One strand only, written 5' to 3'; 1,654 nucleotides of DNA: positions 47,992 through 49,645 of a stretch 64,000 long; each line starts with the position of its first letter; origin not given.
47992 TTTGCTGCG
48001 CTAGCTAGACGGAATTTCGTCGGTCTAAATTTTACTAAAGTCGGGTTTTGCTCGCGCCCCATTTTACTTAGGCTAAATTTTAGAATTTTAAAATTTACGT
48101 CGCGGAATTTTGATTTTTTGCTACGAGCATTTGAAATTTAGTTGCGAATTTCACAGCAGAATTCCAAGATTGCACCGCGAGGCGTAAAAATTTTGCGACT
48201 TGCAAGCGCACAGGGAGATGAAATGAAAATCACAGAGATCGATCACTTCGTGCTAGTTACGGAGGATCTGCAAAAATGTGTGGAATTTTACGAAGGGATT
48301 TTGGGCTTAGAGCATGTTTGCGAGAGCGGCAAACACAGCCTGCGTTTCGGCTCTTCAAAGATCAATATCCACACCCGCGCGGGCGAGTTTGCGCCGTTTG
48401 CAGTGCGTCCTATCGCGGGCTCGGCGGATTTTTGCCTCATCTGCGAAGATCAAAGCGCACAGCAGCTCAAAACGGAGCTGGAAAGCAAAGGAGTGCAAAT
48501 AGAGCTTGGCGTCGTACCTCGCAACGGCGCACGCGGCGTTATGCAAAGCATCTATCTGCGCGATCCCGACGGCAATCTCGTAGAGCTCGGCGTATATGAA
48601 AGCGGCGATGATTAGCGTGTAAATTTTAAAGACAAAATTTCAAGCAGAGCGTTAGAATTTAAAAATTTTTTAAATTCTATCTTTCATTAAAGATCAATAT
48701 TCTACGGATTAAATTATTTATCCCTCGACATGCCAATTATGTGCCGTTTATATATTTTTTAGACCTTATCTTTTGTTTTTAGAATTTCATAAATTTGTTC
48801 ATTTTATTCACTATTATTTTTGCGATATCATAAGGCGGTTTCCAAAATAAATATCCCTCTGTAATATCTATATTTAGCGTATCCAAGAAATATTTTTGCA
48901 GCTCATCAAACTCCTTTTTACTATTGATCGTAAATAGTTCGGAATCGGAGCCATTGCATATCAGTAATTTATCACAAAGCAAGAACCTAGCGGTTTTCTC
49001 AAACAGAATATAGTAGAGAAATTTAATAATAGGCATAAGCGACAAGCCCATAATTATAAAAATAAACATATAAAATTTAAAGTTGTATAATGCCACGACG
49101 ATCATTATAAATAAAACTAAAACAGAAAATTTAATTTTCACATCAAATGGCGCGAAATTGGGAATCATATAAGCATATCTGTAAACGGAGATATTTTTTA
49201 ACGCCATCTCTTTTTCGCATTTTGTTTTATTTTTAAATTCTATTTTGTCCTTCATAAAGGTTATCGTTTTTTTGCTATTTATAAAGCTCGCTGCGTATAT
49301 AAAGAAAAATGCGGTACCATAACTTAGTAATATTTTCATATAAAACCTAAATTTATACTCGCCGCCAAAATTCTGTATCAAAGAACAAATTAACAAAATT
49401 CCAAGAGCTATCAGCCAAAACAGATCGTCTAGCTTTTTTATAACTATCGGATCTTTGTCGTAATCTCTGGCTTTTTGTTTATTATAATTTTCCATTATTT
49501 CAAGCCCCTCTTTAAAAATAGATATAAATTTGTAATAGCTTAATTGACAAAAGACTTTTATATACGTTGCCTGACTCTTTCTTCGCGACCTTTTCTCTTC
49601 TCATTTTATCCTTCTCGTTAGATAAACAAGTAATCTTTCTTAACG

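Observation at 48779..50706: Polymorphic membrane-protein family: shared 5' module and a conserved 'KARDYDK(D/E)PI' junction box followed by hyper-diverged 4-TM modules, with a junction-first short copy directly downstream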

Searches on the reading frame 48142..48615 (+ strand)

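Call 5: search_protein_families(library=pfam, proteins=[window:48142-48615:+], max_evalue=0.1)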
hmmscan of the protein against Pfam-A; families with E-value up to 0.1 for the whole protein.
window:48142-48615:+ (157 aa): 6 families
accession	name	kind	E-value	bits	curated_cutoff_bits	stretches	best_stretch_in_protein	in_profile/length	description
PF00903.31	Glyoxalase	-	1.4e-09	38.8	20.6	1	33-149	2-121/121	Glyoxalase/Bleomycin resistance protein/Dioxygenase superfamily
PF12681.13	Glyoxalase_2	-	0.00013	22.3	30.1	1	36-150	4-114/118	Glyoxalase-like domain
PF22677.2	Ble-like_N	-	0.0028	17.8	24.5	1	35-57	4-26/41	Bleomycin resistance protein-like N-terminal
PF13468.12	Glyoxalase_3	-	0.019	15.4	25.1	0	33-66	1-33/176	Glyoxalase-like domain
PF22658.2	YycE-like_N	-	0.035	14.4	27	1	40-65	7-32/52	YycE-like N-terminal domain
PF18029.7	Glyoxalase_6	-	0.092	13.9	23.6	0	36-147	2-103/106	Glyoxalase-like domain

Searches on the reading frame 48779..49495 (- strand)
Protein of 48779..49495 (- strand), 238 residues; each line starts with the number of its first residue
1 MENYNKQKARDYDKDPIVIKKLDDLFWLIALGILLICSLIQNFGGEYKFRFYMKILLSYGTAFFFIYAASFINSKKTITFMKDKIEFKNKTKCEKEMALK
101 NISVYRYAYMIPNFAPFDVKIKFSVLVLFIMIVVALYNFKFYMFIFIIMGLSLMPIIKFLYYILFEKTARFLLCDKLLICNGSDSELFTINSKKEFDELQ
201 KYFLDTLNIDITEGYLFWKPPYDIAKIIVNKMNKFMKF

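Call 5: search_protein_families(library=pfam, proteins=[window:48779-49495:-], max_evalue=0.1)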
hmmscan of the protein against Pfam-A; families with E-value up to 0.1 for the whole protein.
window:48779-49495:- (238 aa): 1 family
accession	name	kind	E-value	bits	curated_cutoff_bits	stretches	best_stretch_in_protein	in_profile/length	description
PF21377.3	MurD_N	-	0.079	13.4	24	0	179-214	18-52/76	MurD N-terminal domain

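Call 6: search_protein_families(library=ncbifam, proteins=[window:48779-49495:-], max_evalue=0.1)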
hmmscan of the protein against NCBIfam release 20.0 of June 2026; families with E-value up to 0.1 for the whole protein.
window:48779-49495:- (238 aa): 0 families

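Call 9: find_homologous_proteins(query=window:48782-49495:-, max_evalue=0.01)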
Query window:48782-49495:- (238 aa): 21 proteins with E <= 0.01 among 383 candidates.
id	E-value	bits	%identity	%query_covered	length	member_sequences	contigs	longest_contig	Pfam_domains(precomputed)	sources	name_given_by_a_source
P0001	1.7e-143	494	97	100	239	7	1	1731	-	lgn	-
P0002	1.8e-139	481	97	97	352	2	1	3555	-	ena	-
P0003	5.3e-134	463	93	96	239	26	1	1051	-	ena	-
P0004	1.4e-133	462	93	97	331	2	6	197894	-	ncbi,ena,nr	nr:hypothetical protein [uncultured Campylobacter sp.]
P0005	8.1e-133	459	93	97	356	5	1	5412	-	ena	-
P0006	2.0e-131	455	90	100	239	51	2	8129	-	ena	-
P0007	3.8e-130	451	88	100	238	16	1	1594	-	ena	-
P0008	9.3e-130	449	87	100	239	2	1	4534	-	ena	-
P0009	1.6e-129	448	87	100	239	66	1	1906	-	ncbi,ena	-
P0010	3.4e-128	444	87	100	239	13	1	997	-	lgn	-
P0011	4.5e-128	444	85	100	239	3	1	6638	-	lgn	-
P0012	5.2e-128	444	89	97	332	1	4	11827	-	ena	-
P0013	1.4e-127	442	86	100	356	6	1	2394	-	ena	-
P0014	7.8e-127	440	86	100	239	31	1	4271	-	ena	-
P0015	1.4e-126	439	86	100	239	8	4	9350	-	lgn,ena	-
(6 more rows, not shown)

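Call 12: find_encoding_contigs(protein=P0004, flank=10000, max_places=4)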
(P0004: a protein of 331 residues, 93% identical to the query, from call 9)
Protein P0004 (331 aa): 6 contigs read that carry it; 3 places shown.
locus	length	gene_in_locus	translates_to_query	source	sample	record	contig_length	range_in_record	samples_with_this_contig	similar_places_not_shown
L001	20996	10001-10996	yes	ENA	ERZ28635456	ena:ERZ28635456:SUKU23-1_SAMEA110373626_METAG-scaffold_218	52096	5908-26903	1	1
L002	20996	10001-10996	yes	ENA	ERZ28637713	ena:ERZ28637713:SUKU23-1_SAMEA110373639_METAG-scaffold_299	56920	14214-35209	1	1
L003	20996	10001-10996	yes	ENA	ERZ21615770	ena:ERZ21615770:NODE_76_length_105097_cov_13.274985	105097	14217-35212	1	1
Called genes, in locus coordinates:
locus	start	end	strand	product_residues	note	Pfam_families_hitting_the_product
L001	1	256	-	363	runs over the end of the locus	-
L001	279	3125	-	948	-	PF00005:ABC_tran (faint), PF02463:SMC_N (faint), PF13191:AAA_16 (faint), PF13555:AAA_29 (faint), PF20703:nSTAND1 (faint), PF17760:UvrA_inter, PF17755:UvrA_DNA-bind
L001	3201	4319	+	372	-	PF01048:PNP_UDP_1 (weak)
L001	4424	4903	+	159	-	-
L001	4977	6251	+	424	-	PF20903:SPL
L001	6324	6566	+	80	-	-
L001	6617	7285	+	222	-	PF00106:adh_short (weak), PF01370:Epimerase, PF08659:KR (faint), PF13561:adh_short_C2, PF00106:adh_short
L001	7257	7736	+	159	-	-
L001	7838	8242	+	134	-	-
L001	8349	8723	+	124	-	-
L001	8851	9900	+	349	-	-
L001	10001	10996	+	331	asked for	-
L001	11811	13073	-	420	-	PF00342:PGI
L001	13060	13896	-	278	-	PF00483:NTP_transferase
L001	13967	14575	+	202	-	PF01205:Impact_N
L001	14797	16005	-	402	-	PF07690:MFS_1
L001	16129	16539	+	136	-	PF01230:HIT (weak)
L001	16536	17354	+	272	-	PF14827:dCache_3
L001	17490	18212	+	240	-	-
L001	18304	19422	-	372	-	PF02518:HATPase_c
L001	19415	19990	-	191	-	PF00072:Response_reg, PF00486:Trans_reg_C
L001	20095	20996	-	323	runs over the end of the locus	PF03916:NrfD, PF14589:NrfD_2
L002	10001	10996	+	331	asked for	-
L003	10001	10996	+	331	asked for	-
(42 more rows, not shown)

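Call 34: predict_structure(alignment_id=A4)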
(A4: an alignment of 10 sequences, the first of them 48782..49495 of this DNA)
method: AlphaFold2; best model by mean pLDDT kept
length: 238 residues; sequences in the alignment: 10
mean_pLDDT: 49.5   pTM: 0.37
mean pLDDT of the five models: 49.5, 46.8, 46.2, 45.6, 42.3
residues with pLDDT >= 90: 0; 70-90: 1; 50-70: 121; < 50: 116
segments of 3 or more residues with pLDDT < 50: 1-16, 18-29, 108-127, 132-134, 142-174, 214-238
pLDDT, mean of each block of 10 residues (from residue 1): 35 46 47 52 52 56 56 57 66 65 54 33 47 50 47 40 32 49 58 62 62 44 39 38
secondary structure, 60 per line:
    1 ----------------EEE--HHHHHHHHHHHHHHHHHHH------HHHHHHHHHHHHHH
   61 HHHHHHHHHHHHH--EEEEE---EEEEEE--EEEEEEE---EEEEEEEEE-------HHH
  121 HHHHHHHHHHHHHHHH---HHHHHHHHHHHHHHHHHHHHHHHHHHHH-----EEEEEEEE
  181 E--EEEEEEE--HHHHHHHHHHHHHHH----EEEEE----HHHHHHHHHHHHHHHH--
elements in order: E17-19 H22-40 H47-73 E76-80 E84-89 E92-98 E102-110 H118-136 H140-167 E173-181 E184-190 H193-207 E212-216 H221-236
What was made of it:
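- Tried and rejected: The first AlphaFold run, with a shallow 10-sequence alignment, gave pLDDT 49.5 and was discarded (call 34).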

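Call 38: search_protein_families(library=padloc, proteins=[window:48779-49495:-], max_evalue=0.1)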
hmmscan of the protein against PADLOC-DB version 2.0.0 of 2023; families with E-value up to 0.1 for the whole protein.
window:48779-49495:- (238 aa): 0 families

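Call 39: search_protein_families(library=phrogs, proteins=[window:48779-49495:-], max_evalue=0.1)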
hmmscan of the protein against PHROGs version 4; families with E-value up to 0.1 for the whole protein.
window:48779-49495:- (238 aa): 0 families

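Call 48: predict_structure(alignment_id=A6)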
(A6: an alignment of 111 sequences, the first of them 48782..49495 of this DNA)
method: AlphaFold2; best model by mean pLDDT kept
length: 238 residues; sequences in the alignment: 111
mean_pLDDT: 81.8   pTM: 0.76
mean pLDDT of the five models: 81.8, 81.0, 79.7, 79.4, 79.2
residues with pLDDT >= 90: 87; 70-90: 105; 50-70: 38; < 50: 8
segments of 3 or more residues with pLDDT < 50: none
pLDDT, mean of each block of 10 residues (from residue 1): 69 97 90 84 75 86 90 94 97 96 80 56 74 74 76 85 84 81 91 93 95 63 68 64
secondary structure, 60 per line:
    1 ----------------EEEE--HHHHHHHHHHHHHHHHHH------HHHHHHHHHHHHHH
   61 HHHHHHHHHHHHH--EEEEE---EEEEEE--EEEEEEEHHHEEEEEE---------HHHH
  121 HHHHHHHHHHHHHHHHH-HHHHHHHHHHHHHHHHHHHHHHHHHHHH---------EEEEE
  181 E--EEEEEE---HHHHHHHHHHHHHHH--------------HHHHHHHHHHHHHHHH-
elements in order: E17-20 H23-40 H47-73 E76-80 E84-89 E92-98 E102-107 H117-137 H139-166 E176-181 E184-189 H193-207 H222-237
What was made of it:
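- On C. fetus sap-type inversion system: The products are 4-TM proteins (call 48).
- On bPH / PHb2 membrane proteins (YdbS/YdbT, Pfam bPH models): The model shows seven strands plus a C-terminal helix (call 48).
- Closest known: YdbS/YdbT-type bacterial PH-domain. Different: Here a single sandwich is split into three pieces by two hairpins (call 48).
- The AF2 model has pLDDT 81.8 and pTM 0.76, with the box region at 97 (call 48).
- Tried and rejected: A 111-sequence alignment gave pLDDT 81.8 (call 48).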

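Call 51: fold_search(model_id=the predicted structure, library=pdb)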
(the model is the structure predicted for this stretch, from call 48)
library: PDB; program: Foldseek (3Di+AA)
matches with E <= 10: 120; with E <= 0.001: 0
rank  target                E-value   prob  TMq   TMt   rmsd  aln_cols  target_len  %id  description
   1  3sv1_A                2.0e-01  0.38  0.14  0.19  15.4        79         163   14  Crystal structure of APP peptide bound rat Mint2 PARM (released 2012-07-11)
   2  1aqc_A                2.6e-01  0.38  0.14  0.24  15.0        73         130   11  X11 PTB DOMAIN-10MER PEPTIDE COMPLEX (released 1997-12-24)
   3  5wg5_A                3.2e-01  0.84  0.26  0.11   5.0       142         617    8  Human GRK2 in complex with Gbetagamma subunits and CCG224061 (released 2017-12-27)
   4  7k7l_A                4.6e-01  0.60  0.25  0.11   9.1       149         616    8  Structure of a hit for G Protein Coupled Receptor Kinase 2 (GRK2) Inhibitor for the Potential Treatment of Heart Failu (released 2020-10-28)
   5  3to1_A                4.6e-01  0.23  0.23  0.25  14.3       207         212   10  Two surfaces on Rtt106 mediate histone binding and chaperone activity (released 2011-12-21)
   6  5ukm_A                4.9e-01  0.72  0.25  0.10   3.5       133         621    8  bovine GRK2 in complex with human Gbetagamma subunits and CCG258208 (14as) (released 2017-04-12)
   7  1ym7_A                4.9e-01  0.57  0.14  0.06   1.9        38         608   10  G Protein-Coupled Receptor Kinase 2 (GRK2) (released 2005-07-05)
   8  6thl_A                5.2e-01  0.12  0.13  0.14  16.2       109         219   16  Crystal structure of the complex between RTT106 and BCD1 (released 2020-12-02)
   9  1ym7_D                5.5e-01  0.54  0.14  0.06   1.9        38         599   10  G Protein-Coupled Receptor Kinase 2 (GRK2) (released 2005-07-05)
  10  3krw_A                7.4e-01  0.57  0.13  0.05   1.7        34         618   12  Human GRK2 in complex with Gbetgamma subunits and balanol (soak) (released 2010-02-16)
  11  5xq0_A                7.4e-01  0.16  0.13  0.08  10.8       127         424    6  Structural basis of kindlin-mediated integrin recognition and activation (released 2017-07-26)
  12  5ukk_A                7.9e-01  0.54  0.13  0.05   1.8        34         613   12  Human GRK2 in complex with human G-beta-gamma subunits and CCG211998 (14ak) (released 2017-04-05)
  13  1ym7_C                7.9e-01  0.44  0.14  0.06   1.9        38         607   10  G Protein-Coupled Receptor Kinase 2 (GRK2) (released 2005-07-05)
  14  3pvu_A                8.3e-01  0.63  0.26  0.11   4.7       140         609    9  Bovine GRK2 in complex with Gbetagamma subunits and a selective kinase inhibitor (CMPD101) (released 2011-06-01)
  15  7pwd_A                8.3e-01  0.63  0.25  0.10   3.7       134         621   10  Structure of an inhibited GRK2-G-beta and G-gamma complex (released 2021-10-20)
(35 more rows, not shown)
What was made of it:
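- On bPH / PHb2 membrane proteins (YdbS/YdbT, Pfam bPH models): Foldseek's top hits are PH, PTB and double-PH domains, but the best E-value is 0.2 (call 51).
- Foldseek's top hits are almost all PH-superfold domains (call 51).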

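Call 55: search_solved_structures(query=A6, max_evalue=10)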
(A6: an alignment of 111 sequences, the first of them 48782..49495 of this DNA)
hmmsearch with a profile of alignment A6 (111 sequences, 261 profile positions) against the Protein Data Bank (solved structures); distinct sequences matched with E-value up to 10: 0.
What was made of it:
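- Tried and rejected: A PDB sequence-profile search returned 0 hits at E <= 10 (call 55).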

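Call 57: fold_search(model_id=the predicted structure, library=viral)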
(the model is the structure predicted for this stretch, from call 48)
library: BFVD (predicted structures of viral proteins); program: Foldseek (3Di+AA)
matches with E <= 10: 76; with E <= 0.001: 0
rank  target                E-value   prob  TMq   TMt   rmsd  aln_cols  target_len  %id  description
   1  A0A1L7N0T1            4.1e-01  0.35  0.18  0.29  17.8       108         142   16  Uncharacterized protein [Ralstonia phage RP12]
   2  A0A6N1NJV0            8.2e-01  0.04  0.13  0.09  12.9       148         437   14  Uncharacterized protein [Tupanvirus deep ocean]
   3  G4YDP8                1.4e+00  0.57  0.10  0.13   1.6        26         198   23  (no name in the UniProt tables at hand)
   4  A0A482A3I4            1.8e+00  0.02  0.09  0.12  16.0       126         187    8  RNA-directed RNA polymerase (Fragment) [Redspotted grouper nervous necrosis virus]
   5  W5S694                1.9e+00  0.13  0.20  0.21   5.0        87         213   10  Uncharacterized protein [Pithovirus sibericum]
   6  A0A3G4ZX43            2.0e+00  0.23  0.14  0.14   4.2        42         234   10  Uncharacterized protein [Faunusvirus sp.]
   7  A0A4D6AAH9            2.0e+00  0.08  0.13  0.08  13.0       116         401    7  (no name in the UniProt tables at hand)
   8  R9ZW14                2.0e+00  0.02  0.10  0.11  17.1       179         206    9  (no name in the UniProt tables at hand)
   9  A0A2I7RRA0            2.2e+00  0.14  0.14  0.40   2.9        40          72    5  (no name in the UniProt tables at hand)
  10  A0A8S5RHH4            2.4e+00  0.12  0.20  0.30   8.2        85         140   16  Uncharacterized protein [virus sp. ctiha2]
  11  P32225                2.4e+00  0.11  0.12  0.18   8.9        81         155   14  E3 ubiquitin-protein ligase LAP [Swinepox virus (strain Kasza)]
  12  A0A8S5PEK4            2.5e+00  0.02  0.14  0.10  20.0       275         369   10  Nucleotide modification associated domain 1 [Siphoviridae sp. ctLOE2]
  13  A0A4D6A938            2.8e+00  0.06  0.13  0.04  12.4       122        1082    7  (no name in the UniProt tables at hand)
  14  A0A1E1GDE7            3.0e+00  0.08  0.12  0.14   5.0        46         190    9  (no name in the UniProt tables at hand)
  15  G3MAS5                3.0e+00  0.03  0.11  0.16   8.3        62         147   14  Gp534 [Bacillus phage G]
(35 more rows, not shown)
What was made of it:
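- Tried and rejected: Foldseek against viral structures found nothing (call 57).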

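Call 68: search_protein_families(library=pfam, alignment_id=A6, max_evalue=1)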
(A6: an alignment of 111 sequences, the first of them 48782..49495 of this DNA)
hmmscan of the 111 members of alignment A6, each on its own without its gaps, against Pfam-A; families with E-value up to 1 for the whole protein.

A. member 1, window:48782-49495:- (238 aa): 1 family
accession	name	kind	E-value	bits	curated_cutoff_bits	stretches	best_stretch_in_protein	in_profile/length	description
PF21377.3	MurD_N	-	0.079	13.4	24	1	179-214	18-52/76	MurD N-terminal domain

B. families by the number of members that match (of 111 scanned): 134 families (the first 25 are shown)
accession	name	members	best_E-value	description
PF20990.2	DUF2207_C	12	0.0031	Predicted membrane protein (DUF2207) C-terminal domain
PF13567.11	DUF4131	4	0.022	Domain of unknown function (DUF4131)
PF20040.4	DUF6442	3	0.001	Family of unknown function (DUF6442)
PF20136.4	DUF6526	3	0.31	Family of unknown function (DUF6526)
PF11694.13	DUF3290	2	0.00034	Protein of unknown function (DUF3290)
PF13789.11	DUF4181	2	0.0018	Domain of unknown function (DUF4181)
PF00487.30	FA_desaturase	2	0.012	Fatty acid desaturase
PF01769.21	MgtE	2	0.014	Divalent cation transporter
PF13787.11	HXXEE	2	0.027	Protein of unknown function with HXXEE motif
PF21377.3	MurD_N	2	0.039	MurD N-terminal domain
PF00122.25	E1-E2_ATPase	2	0.098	E1-E2 ATPase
PF06624.17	RAMP4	2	0.15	Ribosome associated membrane protein RAMP4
PF00005.33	ABC_tran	1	9.2e-19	ABC transporter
PF24389.1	ORC-CDC6-like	1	0.00042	ORC-CDC6-like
PF03215.21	Rad17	1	0.00043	Rad17 P-loop domain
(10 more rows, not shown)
